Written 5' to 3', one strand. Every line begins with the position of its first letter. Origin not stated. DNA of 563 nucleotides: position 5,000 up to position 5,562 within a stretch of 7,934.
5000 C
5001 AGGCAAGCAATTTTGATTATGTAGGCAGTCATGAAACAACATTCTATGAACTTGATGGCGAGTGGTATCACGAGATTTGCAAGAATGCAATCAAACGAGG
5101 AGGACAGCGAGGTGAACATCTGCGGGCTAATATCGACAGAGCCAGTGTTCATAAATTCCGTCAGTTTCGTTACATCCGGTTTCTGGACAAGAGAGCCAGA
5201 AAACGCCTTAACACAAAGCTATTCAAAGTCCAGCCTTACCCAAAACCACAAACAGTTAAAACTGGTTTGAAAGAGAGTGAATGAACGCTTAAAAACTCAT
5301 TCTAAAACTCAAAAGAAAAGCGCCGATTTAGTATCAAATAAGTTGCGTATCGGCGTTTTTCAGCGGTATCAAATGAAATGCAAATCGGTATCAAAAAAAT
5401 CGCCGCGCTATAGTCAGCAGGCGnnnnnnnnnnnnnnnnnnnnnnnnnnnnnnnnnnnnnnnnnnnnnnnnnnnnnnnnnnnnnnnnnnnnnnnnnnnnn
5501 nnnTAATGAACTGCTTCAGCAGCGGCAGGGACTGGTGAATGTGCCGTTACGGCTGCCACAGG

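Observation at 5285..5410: Iteron-like repeat block: three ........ copies with nested inverted repeats at the junction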

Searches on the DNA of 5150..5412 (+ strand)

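Call 15: search_dna_similar(query=window:5150-5412:+, collection=ecoli_genomes, mode=near, max_rows=60)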
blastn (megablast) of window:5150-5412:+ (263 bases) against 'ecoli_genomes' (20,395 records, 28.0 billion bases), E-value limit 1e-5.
Records with a match: 234; places in all: 283; records where one place covers at least 80% of the query: 228.
Genomes with a match: 232 of 5426; with a place that covers at least 80% of the query: 226. Places per genome that has any: lowest 1, median 1, highest 4. On chromosomes: 281 places; on plasmids: 2.
Best place of each record, by identity: >=99% 17; 95-99% 198; 90-95% 19.
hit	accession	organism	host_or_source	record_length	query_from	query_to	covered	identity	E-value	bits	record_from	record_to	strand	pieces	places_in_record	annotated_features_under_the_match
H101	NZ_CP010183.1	Escherichia coli strain M3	mouse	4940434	1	263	100%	100.0%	2e-134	486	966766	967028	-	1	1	protein mom | flagellar hook-associated protein FlgL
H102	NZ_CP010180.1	Escherichia coli strain M1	mouse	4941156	1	263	100%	100.0%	2e-134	486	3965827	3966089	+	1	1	protein mom | flagellar hook-associated protein FlgL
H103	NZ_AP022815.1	Escherichia coli strain JE86-ST05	Homo sapiens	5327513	1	263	100%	100.0%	2e-134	486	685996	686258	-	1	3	citF: citrate lyase subunit alpha | hypothetical protein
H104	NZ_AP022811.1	Escherichia coli strain JE86-ST02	Homo sapiens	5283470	1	263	100%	100.0%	2e-134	486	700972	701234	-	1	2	citF: citrate lyase subunit alpha | hypothetical protein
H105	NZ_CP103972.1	Escherichia coli strain DLI.5a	marine sediment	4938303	1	263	100%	100.0%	2e-134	486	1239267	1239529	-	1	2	Mom family adenine methylcarbamoylation protein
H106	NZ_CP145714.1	Escherichia coli strain S1-CAM-01-A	Homo sapiens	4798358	1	263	100%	100.0%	2e-134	486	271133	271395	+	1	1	hypothetical protein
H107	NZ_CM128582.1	Escherichia coli strain 600029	Homo sapiens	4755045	1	263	100%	100.0%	2e-134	486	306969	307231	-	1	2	Mom family adenine methylcarbamoylation protein | phage tail tip domain-containing protein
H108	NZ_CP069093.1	Escherichia coli strain TOE17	Homo sapiens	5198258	1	263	100%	100.0%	2e-134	486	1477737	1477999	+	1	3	hypothetical protein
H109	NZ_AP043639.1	Escherichia coli strain AST46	Homo sapiens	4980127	1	263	100%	100.0%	2e-134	486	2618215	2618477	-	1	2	Mom family adenine methylcarbamoylation protein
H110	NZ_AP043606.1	Escherichia coli strain AST198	Homo sapiens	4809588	1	263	100%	100.0%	2e-134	486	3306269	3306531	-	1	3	Mom family adenine methylcarbamoylation protein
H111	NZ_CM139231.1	Escherichia coli strain JMF1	Wildebeest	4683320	1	263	100%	100.0%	2e-134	486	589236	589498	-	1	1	Mom family adenine methylcarbamoylation protein | DUF6531 domain-containing protein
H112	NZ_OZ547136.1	Escherichia coli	Homo sapiens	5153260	1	263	100%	100.0%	2e-134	486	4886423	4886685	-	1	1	mom: tRNA(Gly)-dependent adenine aminoacyltransferase Mom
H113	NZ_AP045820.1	Escherichia coli strain 23CRST047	Homo sapiens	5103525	1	263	100%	100.0%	2e-134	486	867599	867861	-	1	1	mom: tRNA(Gly)-dependent adenine aminoacyltransferase Mom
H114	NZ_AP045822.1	Escherichia coli strain 23CRST049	Homo sapiens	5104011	1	263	100%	100.0%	2e-134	486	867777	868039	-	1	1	mom: tRNA(Gly)-dependent adenine aminoacyltransferase Mom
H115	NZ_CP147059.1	Escherichia coli strain JKHS016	hospital wastewater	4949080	1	263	100%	99.6%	9e-133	481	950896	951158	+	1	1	hypothetical protein | JAB domain-containing protein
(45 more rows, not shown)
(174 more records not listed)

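Call 35: search_dna_similar(query=window:5200-5412:+, collection=phages, mode=distant, max_rows=20, max_evalue=0.01)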
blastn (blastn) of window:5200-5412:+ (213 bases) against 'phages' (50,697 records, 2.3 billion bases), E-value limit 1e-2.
Records with a match: 5; places in all: 5; records where one place covers at least 80% of the query: 0.
Best place of each record, by identity: 90-95% 2; 60-80% 3.
By first word of the organism name: Yersinia 3; Stx2c-converting 1; Stx1a-converting 1.
By host as written in the record: - 2; Yersinia pestis EV76-CN 2; Yersinia pestis 1.
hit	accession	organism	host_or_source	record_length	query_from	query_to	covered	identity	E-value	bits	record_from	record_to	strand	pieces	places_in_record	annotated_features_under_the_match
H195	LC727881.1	Stx2c-converting phage Stx2c_JNE082796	-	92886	113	213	47%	93.1%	1e-34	151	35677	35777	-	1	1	region of the inserted Bacteriophage Mu-like phage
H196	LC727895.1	Stx1a-converting phage Stx1_JNE122137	-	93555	113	213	47%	93.1%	1e-34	151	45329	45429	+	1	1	region of the inserted Bacteriophage Mu-like phage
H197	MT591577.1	Yersinia phage vB_YpM_Tongde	Yersinia pestis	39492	124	196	34%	78.4%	1e-4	52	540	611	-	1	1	hypothetical protein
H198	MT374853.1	Yersinia phage vB_YpM_5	Yersinia pestis EV76-CN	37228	124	196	34%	77.0%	5e-3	47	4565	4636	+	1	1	hypothetical protein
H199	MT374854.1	Yersinia phage vB_YpM_6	Yersinia pestis EV76-CN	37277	124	196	34%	77.0%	5e-3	47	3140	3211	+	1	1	hypothetical protein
